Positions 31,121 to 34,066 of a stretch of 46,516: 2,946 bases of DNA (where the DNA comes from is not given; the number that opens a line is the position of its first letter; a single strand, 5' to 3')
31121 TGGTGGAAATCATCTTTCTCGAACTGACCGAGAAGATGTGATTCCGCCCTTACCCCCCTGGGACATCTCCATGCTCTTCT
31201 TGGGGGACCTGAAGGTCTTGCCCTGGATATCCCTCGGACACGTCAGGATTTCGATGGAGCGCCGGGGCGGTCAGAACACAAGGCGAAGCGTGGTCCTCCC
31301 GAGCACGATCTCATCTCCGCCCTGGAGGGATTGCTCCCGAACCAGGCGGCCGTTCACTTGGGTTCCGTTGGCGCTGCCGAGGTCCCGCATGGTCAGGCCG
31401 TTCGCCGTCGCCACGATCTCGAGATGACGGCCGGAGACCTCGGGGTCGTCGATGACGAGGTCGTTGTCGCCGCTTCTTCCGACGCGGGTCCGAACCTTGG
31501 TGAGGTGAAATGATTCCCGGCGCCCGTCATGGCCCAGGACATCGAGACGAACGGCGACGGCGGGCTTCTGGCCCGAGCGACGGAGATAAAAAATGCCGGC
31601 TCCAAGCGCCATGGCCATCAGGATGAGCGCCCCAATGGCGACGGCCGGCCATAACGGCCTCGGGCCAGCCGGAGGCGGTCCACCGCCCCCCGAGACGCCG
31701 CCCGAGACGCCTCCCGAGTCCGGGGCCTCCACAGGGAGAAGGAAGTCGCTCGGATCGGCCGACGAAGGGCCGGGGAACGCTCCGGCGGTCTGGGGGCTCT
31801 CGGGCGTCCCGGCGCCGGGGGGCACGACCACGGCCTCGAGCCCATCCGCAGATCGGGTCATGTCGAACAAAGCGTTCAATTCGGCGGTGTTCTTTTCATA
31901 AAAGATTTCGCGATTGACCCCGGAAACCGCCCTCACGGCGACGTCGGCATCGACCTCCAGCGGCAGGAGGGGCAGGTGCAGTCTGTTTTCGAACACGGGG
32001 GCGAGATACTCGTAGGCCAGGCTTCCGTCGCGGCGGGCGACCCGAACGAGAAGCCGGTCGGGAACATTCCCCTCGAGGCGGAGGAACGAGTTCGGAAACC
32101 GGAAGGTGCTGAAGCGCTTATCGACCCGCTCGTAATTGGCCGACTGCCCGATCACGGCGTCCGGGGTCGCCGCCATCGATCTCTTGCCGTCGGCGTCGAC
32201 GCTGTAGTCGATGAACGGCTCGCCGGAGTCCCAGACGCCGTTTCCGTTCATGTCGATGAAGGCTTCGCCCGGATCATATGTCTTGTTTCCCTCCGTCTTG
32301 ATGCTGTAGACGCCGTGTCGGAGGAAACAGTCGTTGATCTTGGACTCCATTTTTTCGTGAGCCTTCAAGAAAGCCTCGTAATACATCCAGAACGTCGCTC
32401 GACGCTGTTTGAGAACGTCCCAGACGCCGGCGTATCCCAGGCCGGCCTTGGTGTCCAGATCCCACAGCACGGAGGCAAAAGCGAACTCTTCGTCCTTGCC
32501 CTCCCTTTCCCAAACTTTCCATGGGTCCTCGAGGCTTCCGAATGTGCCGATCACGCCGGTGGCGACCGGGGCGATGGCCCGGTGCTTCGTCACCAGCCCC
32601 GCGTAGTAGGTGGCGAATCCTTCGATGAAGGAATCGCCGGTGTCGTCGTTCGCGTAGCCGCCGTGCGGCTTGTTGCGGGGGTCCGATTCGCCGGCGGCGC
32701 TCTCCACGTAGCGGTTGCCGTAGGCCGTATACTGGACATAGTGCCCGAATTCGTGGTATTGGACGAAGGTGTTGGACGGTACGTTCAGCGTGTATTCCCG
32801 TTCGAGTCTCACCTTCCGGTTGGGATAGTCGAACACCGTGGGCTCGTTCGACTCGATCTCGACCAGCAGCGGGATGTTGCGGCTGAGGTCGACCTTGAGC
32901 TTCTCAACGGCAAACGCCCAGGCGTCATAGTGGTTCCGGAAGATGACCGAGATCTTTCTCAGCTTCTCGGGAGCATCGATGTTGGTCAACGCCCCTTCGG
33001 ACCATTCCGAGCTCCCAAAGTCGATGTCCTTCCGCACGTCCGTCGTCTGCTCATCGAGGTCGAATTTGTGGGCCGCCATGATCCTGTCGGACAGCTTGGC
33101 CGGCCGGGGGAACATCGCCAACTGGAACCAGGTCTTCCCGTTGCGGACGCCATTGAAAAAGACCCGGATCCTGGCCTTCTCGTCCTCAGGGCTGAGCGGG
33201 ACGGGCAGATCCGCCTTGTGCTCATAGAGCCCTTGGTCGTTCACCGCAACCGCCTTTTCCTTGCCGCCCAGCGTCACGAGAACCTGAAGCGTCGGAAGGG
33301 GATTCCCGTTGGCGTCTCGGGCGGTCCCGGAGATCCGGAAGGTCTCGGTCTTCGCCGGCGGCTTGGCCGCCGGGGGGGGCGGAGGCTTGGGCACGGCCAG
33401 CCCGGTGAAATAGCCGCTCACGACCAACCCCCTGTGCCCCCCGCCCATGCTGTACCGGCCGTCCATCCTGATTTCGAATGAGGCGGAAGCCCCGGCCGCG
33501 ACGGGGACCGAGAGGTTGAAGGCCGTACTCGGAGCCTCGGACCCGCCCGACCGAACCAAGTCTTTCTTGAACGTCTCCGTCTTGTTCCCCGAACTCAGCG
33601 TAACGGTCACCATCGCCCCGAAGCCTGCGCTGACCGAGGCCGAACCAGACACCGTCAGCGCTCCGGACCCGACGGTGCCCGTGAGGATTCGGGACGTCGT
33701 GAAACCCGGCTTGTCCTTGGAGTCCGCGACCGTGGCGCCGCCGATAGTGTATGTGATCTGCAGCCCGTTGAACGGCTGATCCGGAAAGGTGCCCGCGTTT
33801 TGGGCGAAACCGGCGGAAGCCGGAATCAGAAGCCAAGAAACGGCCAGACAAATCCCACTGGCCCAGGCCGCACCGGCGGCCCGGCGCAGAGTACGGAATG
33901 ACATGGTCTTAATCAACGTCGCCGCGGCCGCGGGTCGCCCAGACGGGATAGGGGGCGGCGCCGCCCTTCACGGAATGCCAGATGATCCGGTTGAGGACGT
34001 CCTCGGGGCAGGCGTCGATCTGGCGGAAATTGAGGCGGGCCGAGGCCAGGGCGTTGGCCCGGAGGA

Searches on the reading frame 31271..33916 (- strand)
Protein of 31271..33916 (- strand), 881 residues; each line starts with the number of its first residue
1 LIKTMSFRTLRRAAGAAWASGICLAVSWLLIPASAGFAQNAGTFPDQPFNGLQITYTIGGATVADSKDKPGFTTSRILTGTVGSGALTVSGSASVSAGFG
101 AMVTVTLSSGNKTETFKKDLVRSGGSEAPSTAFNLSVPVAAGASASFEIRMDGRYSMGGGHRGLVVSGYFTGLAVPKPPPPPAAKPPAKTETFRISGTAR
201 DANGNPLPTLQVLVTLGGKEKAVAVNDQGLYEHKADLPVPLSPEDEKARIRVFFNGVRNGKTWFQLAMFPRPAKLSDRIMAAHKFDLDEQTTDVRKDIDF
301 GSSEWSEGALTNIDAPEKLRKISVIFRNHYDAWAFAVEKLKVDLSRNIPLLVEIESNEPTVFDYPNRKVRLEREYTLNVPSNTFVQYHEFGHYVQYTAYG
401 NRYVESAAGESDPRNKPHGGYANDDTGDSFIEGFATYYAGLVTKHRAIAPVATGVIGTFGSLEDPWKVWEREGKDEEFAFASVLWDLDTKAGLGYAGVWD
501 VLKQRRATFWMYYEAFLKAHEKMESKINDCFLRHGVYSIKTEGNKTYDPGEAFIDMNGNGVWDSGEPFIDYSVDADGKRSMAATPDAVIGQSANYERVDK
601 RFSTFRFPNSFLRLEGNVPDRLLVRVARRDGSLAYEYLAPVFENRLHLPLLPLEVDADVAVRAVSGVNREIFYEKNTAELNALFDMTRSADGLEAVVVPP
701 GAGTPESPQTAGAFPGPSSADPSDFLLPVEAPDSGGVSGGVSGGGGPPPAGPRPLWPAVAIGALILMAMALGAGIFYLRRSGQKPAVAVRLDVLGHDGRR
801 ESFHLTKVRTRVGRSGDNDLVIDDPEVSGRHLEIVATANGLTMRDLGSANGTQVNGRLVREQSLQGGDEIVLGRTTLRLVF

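Call 3: search_protein_families(library=pfam, proteins=[window:31271-33916:-], max_evalue=0.01)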
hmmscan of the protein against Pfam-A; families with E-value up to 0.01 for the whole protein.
window:31271-33916:- (881 aa): 2 families
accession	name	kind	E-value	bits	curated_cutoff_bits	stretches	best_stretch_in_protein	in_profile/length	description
PF00498.31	FHA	-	6e-17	62.3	20.7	1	810-873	1-67/67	FHA domain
PF16697.10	Yop-YscD_cpl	-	1.1e-14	54.8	33.2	1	801-880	10-91/94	Inner membrane component of T3SS, cytoplasmic domain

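Call 7: search_protein_families(library=ncbifam, proteins=[window:31271-33916:-], max_evalue=0.01)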
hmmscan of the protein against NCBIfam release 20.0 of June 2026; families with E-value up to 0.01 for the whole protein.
window:31271-33916:- (881 aa): 5 families
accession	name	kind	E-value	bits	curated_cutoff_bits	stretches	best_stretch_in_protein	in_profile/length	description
NF049868.1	FhaB_Rv0019c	equivalog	2.6e-13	50.3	125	1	788-879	66-158/158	FHA domain-containing protein FhaB/FipA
NF041660.2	oxygluDhInhib_OdhI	equivalog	7.7e-13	48.4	200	1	803-881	51-127/130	oxoglutarate dehydrogenase inhibitor Odhl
NF033760.1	gliding_GltG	equivalog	2.2e-10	39.7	650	1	810-879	26-96/650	adventurous gliding motility protein GltG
NF052573.1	HisKinEspAMyxo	equivalog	2e-08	32.7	1400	1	802-877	40-116/755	serine histidine kinase EspA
TIGR03354.1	VI_FHA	hypoth_equivalog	5.5e-08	33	120.25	1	803-878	19-100/420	type VI secretion system-associated FHA domain protein TagH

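Call 8: search_solved_structures(query=window:31271-33916:-, max_evalue=1)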
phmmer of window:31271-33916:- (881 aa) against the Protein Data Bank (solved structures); distinct sequences matched with E-value up to 1: 32.
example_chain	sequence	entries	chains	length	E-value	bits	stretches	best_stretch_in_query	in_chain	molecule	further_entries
2kfu_A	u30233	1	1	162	1.1e-09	39.9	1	802-880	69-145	Rv1827 pThr 22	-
6i2p_D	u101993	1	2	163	1.1e-09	39.8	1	802-880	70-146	Glycogen accumulation regulator GarA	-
7rj3_A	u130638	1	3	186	1.9e-09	39.1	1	802-880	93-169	Glycogen accumulation regulator GarA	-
2kkl_A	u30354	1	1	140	2.6e-09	38.7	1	800-880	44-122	Uncharacterized protein Mb1858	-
8p5r_G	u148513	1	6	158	6.1e-09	37.4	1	802-880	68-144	Glycogen accumulation regulator GarA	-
6cah_A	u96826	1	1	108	1.9e-08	35.8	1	806-877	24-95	ABC transporter ATP-binding/permease protein Rv1747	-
6i2q_B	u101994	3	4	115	4.2e-08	34.7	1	801-880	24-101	Glycogen accumulation regulator GarA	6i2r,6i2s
8p5x_G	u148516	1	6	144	6.3e-08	34.1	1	798-880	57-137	Oxoglutarate dehydrogenase inhibitor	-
2kb3_A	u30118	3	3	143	6.5e-08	34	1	798-880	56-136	Oxoglutarate dehydrogenase inhibitor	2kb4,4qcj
2lc1_A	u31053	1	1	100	4.7e-07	31.2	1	796-876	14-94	Putative uncharacterized protein TB39.8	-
3po8_A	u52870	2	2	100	4.9e-07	31.1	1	796-876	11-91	Putative uncharacterized protein TB39.8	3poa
3oun_A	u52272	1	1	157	1.1e-06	30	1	795-876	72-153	Putative uncharacterized protein TB39.8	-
3gqs_A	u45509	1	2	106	1.3e-06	29.7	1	799-879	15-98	Adenylate cyclase-like protein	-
2fez_A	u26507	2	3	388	1.5e-06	29.6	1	786-870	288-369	Probable regulatory protein embR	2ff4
6hc1_A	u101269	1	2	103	3.3e-05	25.1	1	785-874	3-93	GGDEF domain protein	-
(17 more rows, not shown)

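Call 10: find_homologous_proteins(query=window:31271-33916:-, max_evalue=0.001)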
Query window:31271-33916:- (881 aa): 7 proteins with E <= 0.001 among 8000 candidates.
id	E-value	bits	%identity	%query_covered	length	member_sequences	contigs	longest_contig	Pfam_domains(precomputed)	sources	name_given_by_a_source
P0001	0.0e+0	2005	100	100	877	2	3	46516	PF00498.32,PF16697.11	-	-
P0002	0.0e+0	1332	68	100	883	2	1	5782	PF00498.32,PF16697.11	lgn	-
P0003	2.3e-149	517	45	59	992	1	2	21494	PF02493.27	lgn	-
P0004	1.6e-27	114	54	14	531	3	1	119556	-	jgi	-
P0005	1.2e-25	108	53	14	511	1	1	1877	-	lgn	-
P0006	2.2e-16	77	45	14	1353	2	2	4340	PF00498.32,PF13519.13,PF16697.11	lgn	-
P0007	2.3e-8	51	46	11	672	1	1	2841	-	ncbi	ncbi:MAG: hypothetical protein E4H27_05910, partial [Anaerolineales bacterium]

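Call 11: find_encoding_contigs(protein=P0002, flank=10000)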
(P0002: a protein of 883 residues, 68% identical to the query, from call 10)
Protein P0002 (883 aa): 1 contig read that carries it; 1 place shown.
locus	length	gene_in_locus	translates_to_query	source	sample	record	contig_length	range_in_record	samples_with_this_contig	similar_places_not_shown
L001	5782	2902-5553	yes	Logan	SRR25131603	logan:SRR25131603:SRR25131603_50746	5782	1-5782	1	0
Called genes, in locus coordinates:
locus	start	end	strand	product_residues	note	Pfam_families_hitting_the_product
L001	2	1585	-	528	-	?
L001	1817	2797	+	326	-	PF03706:LPG_synthase_TM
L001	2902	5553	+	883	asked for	PF16697:Yop-YscD_cpl, PF00498:FHA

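Call 12: find_encoding_contigs(protein=P0003, flank=10000)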
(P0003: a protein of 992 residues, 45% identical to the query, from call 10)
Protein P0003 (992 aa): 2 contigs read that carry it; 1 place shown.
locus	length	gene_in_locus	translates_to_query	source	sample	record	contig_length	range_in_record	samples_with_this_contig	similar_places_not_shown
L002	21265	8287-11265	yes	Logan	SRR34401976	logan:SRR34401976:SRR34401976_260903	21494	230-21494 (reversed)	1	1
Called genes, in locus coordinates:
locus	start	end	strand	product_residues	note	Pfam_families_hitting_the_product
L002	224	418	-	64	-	-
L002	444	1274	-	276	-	PF00376:MerR, PF13411:MerR_1, PF09278:MerR-DNA-bind (weak), PF06445:GyrI-like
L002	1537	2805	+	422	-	PF07690:MFS_1, PF06779:MFS_4 (weak), PF07690:MFS_1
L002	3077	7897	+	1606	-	PF00801:PKD (faint)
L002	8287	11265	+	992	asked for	PF02493:MORN (faint)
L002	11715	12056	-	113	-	PF01155:HypA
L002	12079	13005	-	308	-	PF18948:DUF5692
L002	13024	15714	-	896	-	PF00037:Fer4, PF12837:Fer4_6 (weak), PF14691:Fer4_20, PF01266:DAO, PF01946:Thi4, PF07992:Pyr_redox_2, PF12831:FAD_oxidored (weak), PF13450:NAD_binding_8, +3 more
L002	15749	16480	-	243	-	PF03308:MeaB (faint), PF02492:cobW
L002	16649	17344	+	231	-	PF00440:TetR_N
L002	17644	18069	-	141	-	-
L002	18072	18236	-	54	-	PF00301:Rubredoxin, PF21349:RUBY_RBDX (weak)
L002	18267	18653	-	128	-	PF01880:Desulfoferrodox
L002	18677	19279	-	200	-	PF01613:Flavin_Reduct, PF21349:RUBY_RBDX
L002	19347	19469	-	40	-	-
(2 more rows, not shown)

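Call 13: find_encoding_contigs(protein=P0004, flank=10000)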
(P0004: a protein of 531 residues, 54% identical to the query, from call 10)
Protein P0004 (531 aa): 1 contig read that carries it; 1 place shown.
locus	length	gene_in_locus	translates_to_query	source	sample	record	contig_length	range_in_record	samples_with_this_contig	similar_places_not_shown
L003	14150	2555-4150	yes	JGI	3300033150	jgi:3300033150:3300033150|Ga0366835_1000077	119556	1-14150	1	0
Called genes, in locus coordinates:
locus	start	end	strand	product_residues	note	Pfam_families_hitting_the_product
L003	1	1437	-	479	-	?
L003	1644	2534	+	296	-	-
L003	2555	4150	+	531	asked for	-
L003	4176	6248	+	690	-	PF06439:3keto-disac_hyd (faint)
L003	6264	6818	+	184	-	PF00149:Metallophos, PF12850:Metallophos_2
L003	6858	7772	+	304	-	PF00251:Glyco_hydro_32N (weak), PF04616:Glyco_hydro_43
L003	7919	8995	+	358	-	PF11949:DUF3466 (faint)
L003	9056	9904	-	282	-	PF01261:AP_endonuc_2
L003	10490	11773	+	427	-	PF13177:DNA_pol3_delta2, PF00004:AAA (faint)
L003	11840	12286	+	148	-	-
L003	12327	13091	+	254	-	PF01738:DLH (weak), PF02129:Peptidase_S15, PF12146:Hydrolase_4, PF20434:BD-FAE (faint), PF00561:Abhydrolase_1, PF12697:Abhydrolase_6, PF00326:Peptidase_S9, PF07859:Abhydrolase_3 (weak)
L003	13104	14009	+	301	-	PF01261:AP_endonuc_2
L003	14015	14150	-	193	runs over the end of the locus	-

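Call 27: search_protein_representatives(protein=window:31607-33916:-)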
Query: 770 residues. Proteins with E-value up to 0.001 (for the whole library): 659; up to 1e-10: 357; up to 1e-30: 72. The best 150 are listed.
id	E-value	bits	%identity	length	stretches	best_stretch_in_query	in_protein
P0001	0.0e+00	1755.4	100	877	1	5-770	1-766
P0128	1.5e-147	509.2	42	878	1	32-753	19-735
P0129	5.0e-135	467.8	39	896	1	21-746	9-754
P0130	6.8e-133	460.7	45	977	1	188-699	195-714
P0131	1.9e-124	432.8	42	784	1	191-696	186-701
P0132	7.0e-119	414.4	61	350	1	30-343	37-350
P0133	6.9e-53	196.2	33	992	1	184-659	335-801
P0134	2.8e-51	190.9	33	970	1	194-664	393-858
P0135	2.1e-50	188.0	32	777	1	195-663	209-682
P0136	1.6e-49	185.1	28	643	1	186-719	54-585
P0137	2.2e-48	181.3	30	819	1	194-665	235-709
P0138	1.5e-47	178.5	30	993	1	176-662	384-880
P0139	4.2e-47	177.1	31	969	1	195-682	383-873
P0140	8.6e-47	176.0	28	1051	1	185-693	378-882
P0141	3.4e-46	174.1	33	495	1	291-665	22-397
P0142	6.9e-46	173.1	32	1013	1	190-683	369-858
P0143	9.7e-45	169.3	30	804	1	195-663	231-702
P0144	1.4e-44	168.7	29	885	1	184-638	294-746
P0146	2.5e-44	167.9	31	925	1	190-665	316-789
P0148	2.2e-43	164.8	29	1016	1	185-665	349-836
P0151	5.2e-42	160.2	28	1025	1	193-665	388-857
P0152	1.5e-41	158.7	45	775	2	41-187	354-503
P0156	3.7e-41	157.4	29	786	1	196-665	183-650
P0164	7.4e-39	149.8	26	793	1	184-663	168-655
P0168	1.2e-36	142.4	38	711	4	310-572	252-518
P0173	5.6e-36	140.3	34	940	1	310-750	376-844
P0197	8.5e-31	123.1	46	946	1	23-208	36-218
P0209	1.2e-29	119.4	44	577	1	35-211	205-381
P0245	5.2e-26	107.3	46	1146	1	23-171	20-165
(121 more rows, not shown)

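Call 31: find_encoding_contigs(protein=P0128, flank=10000, max_places=3)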
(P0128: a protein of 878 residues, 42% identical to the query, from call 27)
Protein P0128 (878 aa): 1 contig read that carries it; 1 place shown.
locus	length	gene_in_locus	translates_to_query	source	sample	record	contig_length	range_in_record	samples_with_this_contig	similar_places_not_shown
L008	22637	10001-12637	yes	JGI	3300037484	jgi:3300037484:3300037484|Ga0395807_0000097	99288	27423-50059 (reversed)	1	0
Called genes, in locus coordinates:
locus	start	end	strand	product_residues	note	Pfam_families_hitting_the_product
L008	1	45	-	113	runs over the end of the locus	-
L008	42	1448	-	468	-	PF00206:Lyase_1, PF10415:FumaraseC_C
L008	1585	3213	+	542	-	PF00171:Aldedh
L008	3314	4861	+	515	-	PF04389:Peptidase_M28, PF01546:Peptidase_M20 (weak)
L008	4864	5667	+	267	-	PF00248:Aldo_ket_red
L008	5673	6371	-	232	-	PF06439:3keto-disac_hyd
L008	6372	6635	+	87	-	-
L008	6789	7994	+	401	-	PF13432:TPR_16 (faint), PF14559:TPR_19 (faint), PF13431:TPR_17 (faint), PF00515:TPR_1 (faint), PF07719:TPR_2 (faint), PF13176:TPR_7 (faint), PF13181:TPR_8 (faint)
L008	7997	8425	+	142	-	PF02566:OsmC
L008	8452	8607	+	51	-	-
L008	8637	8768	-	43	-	-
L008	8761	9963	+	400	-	PF13428:TPR_14 (faint), PF13432:TPR_16 (faint), PF14559:TPR_19 (faint), PF23914:TPR_CcmH_CycH (faint), PF13431:TPR_17 (faint), PF13181:TPR_8 (faint), PF00515:TPR_1 (weak), PF07719:TPR_2 (weak), +3 more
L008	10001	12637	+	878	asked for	PF16697:Yop-YscD_cpl, PF00498:FHA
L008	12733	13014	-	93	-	-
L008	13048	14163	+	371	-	PF13432:TPR_16 (faint), PF23914:TPR_CcmH_CycH (faint), PF12895:ANAPC3 (faint), PF13428:TPR_14 (faint), PF13431:TPR_17 (faint), PF14559:TPR_19 (faint), PF00515:TPR_1 (faint), PF09295:ChAPs (weak), +2 more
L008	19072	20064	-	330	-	PF16697:Yop-YscD_cpl, PF00498:FHA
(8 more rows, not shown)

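Call 32: find_encoding_contigs(protein=P0129, flank=10000, max_places=3)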
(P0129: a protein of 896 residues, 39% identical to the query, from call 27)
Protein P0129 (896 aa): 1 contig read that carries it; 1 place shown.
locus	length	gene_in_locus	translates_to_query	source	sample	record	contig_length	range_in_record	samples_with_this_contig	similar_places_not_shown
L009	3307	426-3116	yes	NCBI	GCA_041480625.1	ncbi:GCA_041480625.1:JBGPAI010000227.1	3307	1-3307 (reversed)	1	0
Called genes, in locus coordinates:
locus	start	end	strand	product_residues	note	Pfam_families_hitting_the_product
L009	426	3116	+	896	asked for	PF16697:Yop-YscD_cpl, PF00498:FHA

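Call 36: predict_structure(protein=window:31271-33904:-)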
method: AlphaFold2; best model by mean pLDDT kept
length: 877 residues; sequences in the alignment: 1
mean_pLDDT: 37.6   pTM: 0.25
mean pLDDT of the five models: 37.6, 30.6, 30.0, 29.7, 28.2
residues with pLDDT >= 90: 0; 70-90: 0; 50-70: 100; < 50: 777
segments of 3 or more residues with pLDDT < 50: 1-71, 92-94, 119-125, 151-176, 178-282, 297-310, 326-343, 348-466, 468-758, 766-768, 770-798, 802-817, 821-877
pLDDT, mean of each block of 10 residues (from residue 1): 40 44 40 37 42 42 42 49 54 54 57 58 49 52 54 46 44 46 32 37 41 43 36 39 39 34 33 34 51 49 41 55 45 41 48 35 25 27 28 25 26 27 34 35 35 42 47 47 45 41 38 38 32 26 26 26 27 31 23 22 28 34 34 33 30 29 24 26 24 27 30 32 31 30 37 46 49 42 40 45 45 45 43 29 27 31 34 28
secondary structure, 60 per line:
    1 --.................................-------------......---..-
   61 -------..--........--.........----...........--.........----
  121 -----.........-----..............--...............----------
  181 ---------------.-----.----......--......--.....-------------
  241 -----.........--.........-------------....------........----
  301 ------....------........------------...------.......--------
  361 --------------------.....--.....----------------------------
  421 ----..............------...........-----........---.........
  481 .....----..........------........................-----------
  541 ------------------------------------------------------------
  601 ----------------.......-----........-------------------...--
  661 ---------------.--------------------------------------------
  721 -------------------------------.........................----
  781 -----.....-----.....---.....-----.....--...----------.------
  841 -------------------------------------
elements in order (helices of 4 or more, strands of 3 or more residues): H3-35 E49-54 E72-79 E82-90 E95-105 E108-116 E126-134 E140-153 E156-170 E207-212 E215-220 H223-227 E246-254 E257-265 E279-282 E289-296 E307-310 E317-324 E337-339 E346-352 E381-385 E388-392 H425-438 H445-455 H461-468 H472-485 H490-499 H506-529 E617-623 E629-636 E656-658 H752-776 E786-790 E796-800 E804-808 E814-818
